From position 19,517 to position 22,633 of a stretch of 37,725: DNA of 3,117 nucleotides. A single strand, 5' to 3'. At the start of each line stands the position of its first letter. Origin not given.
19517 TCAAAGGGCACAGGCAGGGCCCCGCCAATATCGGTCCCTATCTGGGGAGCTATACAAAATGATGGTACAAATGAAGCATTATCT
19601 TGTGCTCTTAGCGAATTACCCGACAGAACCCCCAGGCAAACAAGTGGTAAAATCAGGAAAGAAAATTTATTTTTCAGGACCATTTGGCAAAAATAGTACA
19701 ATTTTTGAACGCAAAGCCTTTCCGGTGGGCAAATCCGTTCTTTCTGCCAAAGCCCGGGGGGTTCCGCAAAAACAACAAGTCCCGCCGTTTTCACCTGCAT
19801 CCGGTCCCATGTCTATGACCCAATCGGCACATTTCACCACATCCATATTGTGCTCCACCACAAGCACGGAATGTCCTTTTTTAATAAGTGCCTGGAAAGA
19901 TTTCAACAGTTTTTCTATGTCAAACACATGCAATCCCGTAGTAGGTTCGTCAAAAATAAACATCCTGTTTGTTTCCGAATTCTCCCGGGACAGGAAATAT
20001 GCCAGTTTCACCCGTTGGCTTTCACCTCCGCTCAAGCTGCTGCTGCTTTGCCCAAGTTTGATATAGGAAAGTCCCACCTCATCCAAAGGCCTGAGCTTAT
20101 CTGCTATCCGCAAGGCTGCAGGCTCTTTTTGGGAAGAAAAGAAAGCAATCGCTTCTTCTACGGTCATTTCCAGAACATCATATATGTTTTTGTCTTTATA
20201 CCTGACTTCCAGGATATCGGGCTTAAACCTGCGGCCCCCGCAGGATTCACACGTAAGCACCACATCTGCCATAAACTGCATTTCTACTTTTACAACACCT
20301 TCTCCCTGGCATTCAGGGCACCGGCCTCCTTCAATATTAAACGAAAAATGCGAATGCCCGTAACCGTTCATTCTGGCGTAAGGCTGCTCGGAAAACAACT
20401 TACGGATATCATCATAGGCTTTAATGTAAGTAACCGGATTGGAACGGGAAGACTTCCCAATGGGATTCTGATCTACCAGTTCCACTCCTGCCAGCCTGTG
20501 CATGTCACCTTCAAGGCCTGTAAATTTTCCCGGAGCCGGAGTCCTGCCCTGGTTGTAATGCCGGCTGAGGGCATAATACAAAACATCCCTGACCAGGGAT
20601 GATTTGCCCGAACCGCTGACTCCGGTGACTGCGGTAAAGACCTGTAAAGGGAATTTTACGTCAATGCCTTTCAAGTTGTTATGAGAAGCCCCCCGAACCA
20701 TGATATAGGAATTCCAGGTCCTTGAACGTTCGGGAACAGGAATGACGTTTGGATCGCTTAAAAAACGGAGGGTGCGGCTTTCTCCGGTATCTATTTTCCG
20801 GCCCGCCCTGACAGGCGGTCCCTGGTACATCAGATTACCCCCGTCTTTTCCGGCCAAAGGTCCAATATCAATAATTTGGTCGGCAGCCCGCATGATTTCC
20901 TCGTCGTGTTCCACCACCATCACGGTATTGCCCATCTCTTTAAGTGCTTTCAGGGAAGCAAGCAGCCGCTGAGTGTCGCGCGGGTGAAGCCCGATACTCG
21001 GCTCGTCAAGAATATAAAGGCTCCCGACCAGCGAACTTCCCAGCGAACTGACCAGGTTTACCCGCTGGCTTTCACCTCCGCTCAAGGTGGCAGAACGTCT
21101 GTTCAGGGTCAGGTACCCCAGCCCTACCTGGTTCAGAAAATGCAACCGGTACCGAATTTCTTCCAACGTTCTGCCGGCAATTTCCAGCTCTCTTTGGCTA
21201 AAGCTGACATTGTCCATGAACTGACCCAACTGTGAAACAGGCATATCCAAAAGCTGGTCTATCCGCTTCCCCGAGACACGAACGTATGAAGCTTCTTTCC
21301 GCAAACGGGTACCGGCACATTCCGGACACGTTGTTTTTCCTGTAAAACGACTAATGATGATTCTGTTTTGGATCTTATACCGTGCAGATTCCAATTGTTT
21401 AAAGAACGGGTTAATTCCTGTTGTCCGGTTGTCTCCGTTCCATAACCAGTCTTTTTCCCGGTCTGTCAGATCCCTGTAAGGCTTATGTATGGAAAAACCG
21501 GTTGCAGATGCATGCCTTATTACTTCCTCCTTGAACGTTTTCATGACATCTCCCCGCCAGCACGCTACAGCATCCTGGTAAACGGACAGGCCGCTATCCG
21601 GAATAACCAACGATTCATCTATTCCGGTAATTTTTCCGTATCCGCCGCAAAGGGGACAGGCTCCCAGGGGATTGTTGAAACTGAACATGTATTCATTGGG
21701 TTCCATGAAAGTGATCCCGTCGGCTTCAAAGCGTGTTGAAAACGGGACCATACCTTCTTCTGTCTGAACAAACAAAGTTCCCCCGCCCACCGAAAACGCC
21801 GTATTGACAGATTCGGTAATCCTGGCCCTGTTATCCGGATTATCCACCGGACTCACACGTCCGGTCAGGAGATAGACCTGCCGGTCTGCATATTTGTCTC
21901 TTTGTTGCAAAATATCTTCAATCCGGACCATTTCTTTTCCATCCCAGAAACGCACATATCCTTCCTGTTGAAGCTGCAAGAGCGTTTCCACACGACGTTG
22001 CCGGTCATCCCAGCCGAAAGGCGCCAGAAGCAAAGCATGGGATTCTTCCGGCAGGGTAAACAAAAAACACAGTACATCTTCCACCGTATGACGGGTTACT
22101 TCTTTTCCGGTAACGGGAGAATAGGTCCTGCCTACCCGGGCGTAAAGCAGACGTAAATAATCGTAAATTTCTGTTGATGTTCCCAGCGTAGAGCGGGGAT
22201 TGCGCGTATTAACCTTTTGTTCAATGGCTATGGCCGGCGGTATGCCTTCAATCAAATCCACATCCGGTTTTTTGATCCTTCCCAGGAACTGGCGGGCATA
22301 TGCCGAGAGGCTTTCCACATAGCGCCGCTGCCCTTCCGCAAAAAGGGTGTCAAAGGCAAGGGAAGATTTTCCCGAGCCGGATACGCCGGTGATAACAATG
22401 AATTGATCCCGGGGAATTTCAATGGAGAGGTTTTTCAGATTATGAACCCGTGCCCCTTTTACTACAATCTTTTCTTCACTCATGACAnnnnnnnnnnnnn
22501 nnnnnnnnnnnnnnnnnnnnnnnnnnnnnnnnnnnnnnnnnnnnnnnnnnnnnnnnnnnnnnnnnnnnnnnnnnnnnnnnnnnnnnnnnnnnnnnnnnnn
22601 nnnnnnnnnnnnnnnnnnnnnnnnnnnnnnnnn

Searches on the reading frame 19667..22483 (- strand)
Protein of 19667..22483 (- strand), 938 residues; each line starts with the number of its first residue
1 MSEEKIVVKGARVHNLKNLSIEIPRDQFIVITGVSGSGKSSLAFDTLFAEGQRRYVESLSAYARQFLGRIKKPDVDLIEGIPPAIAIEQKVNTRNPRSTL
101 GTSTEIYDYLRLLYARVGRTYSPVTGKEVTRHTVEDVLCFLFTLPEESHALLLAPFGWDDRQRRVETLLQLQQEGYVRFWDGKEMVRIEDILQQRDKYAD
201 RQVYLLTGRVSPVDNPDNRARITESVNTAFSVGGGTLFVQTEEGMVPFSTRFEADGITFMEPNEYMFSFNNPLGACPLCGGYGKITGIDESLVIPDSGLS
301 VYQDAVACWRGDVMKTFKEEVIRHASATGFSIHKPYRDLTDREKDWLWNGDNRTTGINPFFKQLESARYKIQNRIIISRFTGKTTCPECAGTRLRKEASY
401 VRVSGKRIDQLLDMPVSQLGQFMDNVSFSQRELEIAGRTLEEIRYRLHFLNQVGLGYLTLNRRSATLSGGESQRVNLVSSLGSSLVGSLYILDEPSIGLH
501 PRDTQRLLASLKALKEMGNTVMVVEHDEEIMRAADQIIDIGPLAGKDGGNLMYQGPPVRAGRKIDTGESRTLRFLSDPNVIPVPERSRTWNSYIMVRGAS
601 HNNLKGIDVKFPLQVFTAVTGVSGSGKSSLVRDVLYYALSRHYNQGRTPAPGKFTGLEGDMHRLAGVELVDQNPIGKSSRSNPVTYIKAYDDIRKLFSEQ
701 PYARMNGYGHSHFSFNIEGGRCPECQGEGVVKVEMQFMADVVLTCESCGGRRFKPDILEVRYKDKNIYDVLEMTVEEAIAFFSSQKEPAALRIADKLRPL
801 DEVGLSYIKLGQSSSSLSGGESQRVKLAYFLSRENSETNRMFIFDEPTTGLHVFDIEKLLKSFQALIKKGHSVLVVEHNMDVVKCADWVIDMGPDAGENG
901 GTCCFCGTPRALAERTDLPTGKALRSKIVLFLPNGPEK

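Call 51: search_protein_families(library=pfam, proteins=[window:19667-22483:-])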
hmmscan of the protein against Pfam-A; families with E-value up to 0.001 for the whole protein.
window:19667-22483:- (938 aa): 13 families
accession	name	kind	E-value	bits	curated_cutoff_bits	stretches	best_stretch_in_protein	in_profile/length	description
PF00005.33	ABC_tran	-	1.3e-19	71.5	25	1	773-849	74-137/137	ABC transporter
PF02463.25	SMC_N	-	3.7e-15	56.4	40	0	325-540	135-211/220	RecF/RecN/SMC N terminal domain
PF17760.6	UvrA_inter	-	1.2e-13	51.3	23.3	1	133-242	2-108/109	UvrA interaction domain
PF13304.12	AAA_21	-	1.9e-11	45.1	27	0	473-523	243-295/304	AAA domain, putative AbiEii toxin, Type IV TA system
PF17755.6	UvrA_DNA-bind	-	1.5e-10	41.8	23.2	1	289-354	1-66/110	UvrA DNA-binding domain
PF20703.3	nSTAND1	-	5.9e-09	36.5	27.1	0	615-647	34-66/379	Novel STAND NTPase 1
PF13191.12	AAA_16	-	1e-08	36.3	32.6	0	23-66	21-63/167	AAA ATPase domain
PF13555.12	AAA_29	-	1.1e-07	31.9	27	0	608-644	16-55/61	P-loop containing region of AAA domain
PF00684.25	DnaJ_CXXCXGXG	-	6.4e-06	26.8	32.7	0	721-751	17-50/65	DnaJ central domain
PF13401.12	AAA_22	-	0.00011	22.9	27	0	26-43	5-22/130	AAA domain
PF13476.12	AAA_23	-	0.00026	22.1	27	0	5-42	1-35/201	AAA domain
PF03193.22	RsgA_GTPase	-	0.00027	21.3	30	0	596-637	89-129/174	RsgA GTPase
PF20720.3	nSTAND3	-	0.00027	21.1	27.2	0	25-44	16-35/155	Novel STAND NTPase 3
